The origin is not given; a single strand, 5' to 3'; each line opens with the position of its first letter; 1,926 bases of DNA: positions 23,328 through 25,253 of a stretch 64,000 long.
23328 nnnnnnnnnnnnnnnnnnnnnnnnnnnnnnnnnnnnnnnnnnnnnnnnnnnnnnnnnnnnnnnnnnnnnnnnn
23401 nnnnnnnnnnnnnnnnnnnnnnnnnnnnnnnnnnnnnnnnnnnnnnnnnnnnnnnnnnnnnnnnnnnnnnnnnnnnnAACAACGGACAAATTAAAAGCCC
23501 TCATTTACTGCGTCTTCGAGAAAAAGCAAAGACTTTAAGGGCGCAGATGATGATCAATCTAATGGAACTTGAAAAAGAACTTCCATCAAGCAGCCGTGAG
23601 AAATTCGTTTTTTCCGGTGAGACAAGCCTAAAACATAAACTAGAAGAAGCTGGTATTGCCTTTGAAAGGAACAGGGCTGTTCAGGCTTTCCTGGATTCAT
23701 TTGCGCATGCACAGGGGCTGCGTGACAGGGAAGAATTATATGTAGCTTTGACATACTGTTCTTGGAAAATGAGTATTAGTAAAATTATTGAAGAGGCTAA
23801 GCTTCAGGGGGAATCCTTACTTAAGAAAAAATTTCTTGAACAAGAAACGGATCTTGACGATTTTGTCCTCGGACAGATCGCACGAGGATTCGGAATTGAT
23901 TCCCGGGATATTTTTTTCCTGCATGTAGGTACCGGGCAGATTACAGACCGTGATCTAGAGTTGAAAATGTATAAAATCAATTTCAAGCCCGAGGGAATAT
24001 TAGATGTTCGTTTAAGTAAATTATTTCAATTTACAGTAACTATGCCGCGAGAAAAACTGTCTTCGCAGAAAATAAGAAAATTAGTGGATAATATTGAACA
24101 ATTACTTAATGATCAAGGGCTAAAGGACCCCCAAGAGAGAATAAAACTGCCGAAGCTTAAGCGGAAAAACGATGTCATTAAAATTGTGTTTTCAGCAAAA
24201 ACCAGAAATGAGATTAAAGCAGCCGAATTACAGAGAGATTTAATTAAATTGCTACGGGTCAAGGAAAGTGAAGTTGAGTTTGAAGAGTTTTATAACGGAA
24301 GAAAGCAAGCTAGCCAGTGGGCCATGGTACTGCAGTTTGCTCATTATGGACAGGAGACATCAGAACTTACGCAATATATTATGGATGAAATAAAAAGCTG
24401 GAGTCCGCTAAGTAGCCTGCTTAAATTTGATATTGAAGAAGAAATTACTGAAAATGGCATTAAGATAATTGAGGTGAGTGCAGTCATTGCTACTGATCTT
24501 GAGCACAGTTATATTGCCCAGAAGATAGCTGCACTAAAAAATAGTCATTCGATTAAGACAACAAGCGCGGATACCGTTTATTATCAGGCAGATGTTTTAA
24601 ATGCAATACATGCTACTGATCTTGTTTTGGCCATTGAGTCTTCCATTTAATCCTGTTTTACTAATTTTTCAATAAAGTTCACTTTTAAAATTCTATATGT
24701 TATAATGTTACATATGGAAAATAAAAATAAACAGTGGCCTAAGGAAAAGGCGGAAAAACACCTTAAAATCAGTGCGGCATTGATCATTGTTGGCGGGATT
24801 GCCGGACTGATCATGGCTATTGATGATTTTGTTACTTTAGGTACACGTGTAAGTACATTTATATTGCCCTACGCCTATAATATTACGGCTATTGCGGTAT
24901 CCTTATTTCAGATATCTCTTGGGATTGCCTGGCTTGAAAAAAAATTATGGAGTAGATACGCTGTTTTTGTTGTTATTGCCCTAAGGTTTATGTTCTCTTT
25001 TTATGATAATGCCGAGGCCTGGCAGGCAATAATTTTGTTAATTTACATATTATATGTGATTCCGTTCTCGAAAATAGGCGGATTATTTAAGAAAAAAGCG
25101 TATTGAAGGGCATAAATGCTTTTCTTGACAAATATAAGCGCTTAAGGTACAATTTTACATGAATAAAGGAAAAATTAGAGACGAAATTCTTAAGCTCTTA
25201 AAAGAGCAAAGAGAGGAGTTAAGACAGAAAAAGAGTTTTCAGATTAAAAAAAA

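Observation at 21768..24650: Atypical long RSH (RelA/SpoT homologue) with N-terminal signal/anchor sequence and degenerate hydrolase HD motif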

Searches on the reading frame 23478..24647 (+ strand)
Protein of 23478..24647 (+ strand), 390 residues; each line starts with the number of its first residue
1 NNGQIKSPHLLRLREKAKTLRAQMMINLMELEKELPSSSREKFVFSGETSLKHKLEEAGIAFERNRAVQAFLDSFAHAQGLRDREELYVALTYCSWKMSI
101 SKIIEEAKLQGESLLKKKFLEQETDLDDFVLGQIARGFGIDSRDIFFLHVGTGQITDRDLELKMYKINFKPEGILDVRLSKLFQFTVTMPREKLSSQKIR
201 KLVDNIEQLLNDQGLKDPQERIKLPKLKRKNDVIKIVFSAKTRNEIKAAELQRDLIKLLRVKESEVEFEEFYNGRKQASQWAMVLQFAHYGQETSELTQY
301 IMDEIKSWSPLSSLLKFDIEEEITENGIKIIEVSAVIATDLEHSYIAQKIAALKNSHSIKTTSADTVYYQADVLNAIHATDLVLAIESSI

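Call 46: find_homologous_proteins(query=window:23478-24647:+, max_evalue=0.01)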
Query window:23478-24647:+: 7226 candidates shared short words with the query, none scored E <= 0.01.

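Call 79: predict_structure(alignment_id=A6)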
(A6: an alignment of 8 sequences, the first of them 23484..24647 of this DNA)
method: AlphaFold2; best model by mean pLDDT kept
length: 388 residues; sequences in the alignment: 8
mean_pLDDT: 73.3   pTM: 0.46
mean pLDDT of the five models: 73.3, 66.5, 66.2, 62.2, 58.8
residues with pLDDT >= 90: 33; 70-90: 226; 50-70: 100; < 50: 29
segments of 3 or more residues with pLDDT < 50: 166-170, 353-372
pLDDT, mean of each block of 10 residues (from residue 1): 64 77 81 58 86 89 89 88 88 80 91 73 58 72 88 83 52 69 82 80 86 74 65 83 81 79 78 72 68 68 77 76 64 81 71 41 37 52 55
secondary structure, 60 per line:
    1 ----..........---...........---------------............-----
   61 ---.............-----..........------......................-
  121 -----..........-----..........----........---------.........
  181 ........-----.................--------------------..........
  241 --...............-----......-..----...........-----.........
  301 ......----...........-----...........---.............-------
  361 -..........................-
elements in order: H5-14 H18-28 H44-55 H64-76 H82-91 H98-119 H126-135 H141-150 H155-162 E172-188 H194-210 E231-240 H243-257 E263-268 E276-286 H292-306 E311-321 E327-337 H341-353 H362-387

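Call 82: fold_search(model_id=the predicted structure, library=pdb)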
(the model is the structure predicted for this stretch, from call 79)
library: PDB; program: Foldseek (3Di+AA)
matches with E <= 10: 1682; with E <= 0.001: 7
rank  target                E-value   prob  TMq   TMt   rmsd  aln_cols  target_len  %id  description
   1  2nyi_B                6.8e-06  1.00  0.18  0.37  14.0       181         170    7  Crystal Structure of an Unknown Protein from Galdieria sulphuraria (released 2006-12-12)
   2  2nyi_A                1.1e-05  1.00  0.17  0.36  13.8       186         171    6  Crystal Structure of an Unknown Protein from Galdieria sulphuraria (released 2006-12-12)
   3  4hhu_A                1.6e-04  1.00  0.17  0.36  15.5       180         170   12  Crystal Structure of Engineered Protein. Northeast Structural Genomics Consortium Target OR280. (released 2012-10-24)
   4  1u8s_A                6.8e-04  0.99  0.16  0.31  14.4       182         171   10  Crystal structure of putative glycine cleavage system transcriptional repressor (released 2004-08-17)
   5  3c1n_D                8.5e-04  1.00  0.20  0.18   9.9       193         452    9  Crystal Structure of Allosteric Inhibition Threonine-sensitive Aspartokinase from Methanococcus jannaschii with L-thre (released 2008-03-25)
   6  3c1n_A                9.0e-04  1.00  0.20  0.18   9.9       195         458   10  Crystal Structure of Allosteric Inhibition Threonine-sensitive Aspartokinase from Methanococcus jannaschii with L-thre (released 2008-03-25)
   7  2j0w                  9.0e-04  0.97  0.15  0.14  10.2       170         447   11  Crystal structure of E. coli aspartokinase III in complex with aspartate and ADP (R-state) (released 2006-08-10)
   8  4ney_A                1.0e-03  1.00  0.17  0.34  11.2       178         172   12  Crystal Structure of an engineered protein with ferredoxin fold, Northeast Structural Genomics Consortium (NESG) Targe (released 2014-01-15)
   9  1u8s_B                1.2e-03  1.00  0.18  0.35  13.9       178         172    8  Crystal structure of putative glycine cleavage system transcriptional repressor (released 2004-08-17)
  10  4ney_B                1.3e-03  0.99  0.16  0.31  11.3       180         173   10  Crystal Structure of an engineered protein with ferredoxin fold, Northeast Structural Genomics Consortium (NESG) Targe (released 2014-01-15)
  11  4nez                  1.5e-03  0.98  0.17  0.32  10.8       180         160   11  Crystal Structure of an engineered protein with ferredoxin fold, Northeast Structural Genomics Consortium (NESG) Target  (released 2014-01-15)
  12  2cdq_A                1.9e-03  0.99  0.19  0.16  10.2       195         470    8  Crystal structure of Arabidopsis thaliana aspartate kinase complexed with lysine and S- adenosylmethionine (released 2006-05-30)
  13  6mx1_B                2.1e-03  0.99  0.21  0.39   8.9       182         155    8  The crystal structure of the regulatory domain of aspartokinase in the bifunctional aspartokinase/homoserine dehydroge (released 2018-11-07)
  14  6mx1_A                2.1e-03  0.99  0.20  0.37   8.9       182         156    8  The crystal structure of the regulatory domain of aspartokinase in the bifunctional aspartokinase/homoserine dehydroge (released 2018-11-07)
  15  5it0                  2.3e-03  0.99  0.17  0.17  14.3       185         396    9  Crystal structure of Mycobacterium avium SerB2 mutant D343N/D347N (released 2016-04-27)
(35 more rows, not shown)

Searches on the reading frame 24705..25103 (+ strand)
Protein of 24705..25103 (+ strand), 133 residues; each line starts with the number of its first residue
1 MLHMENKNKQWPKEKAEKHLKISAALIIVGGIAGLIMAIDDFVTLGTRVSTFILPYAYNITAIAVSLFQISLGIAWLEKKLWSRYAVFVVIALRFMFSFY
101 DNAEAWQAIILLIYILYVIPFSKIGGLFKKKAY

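Call 31: search_protein_families(library=pfam, proteins=[window:24705-25103:+], max_evalue=0.00001)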
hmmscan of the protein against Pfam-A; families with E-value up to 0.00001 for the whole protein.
window:24705-25103:+ (133 aa): 0 families
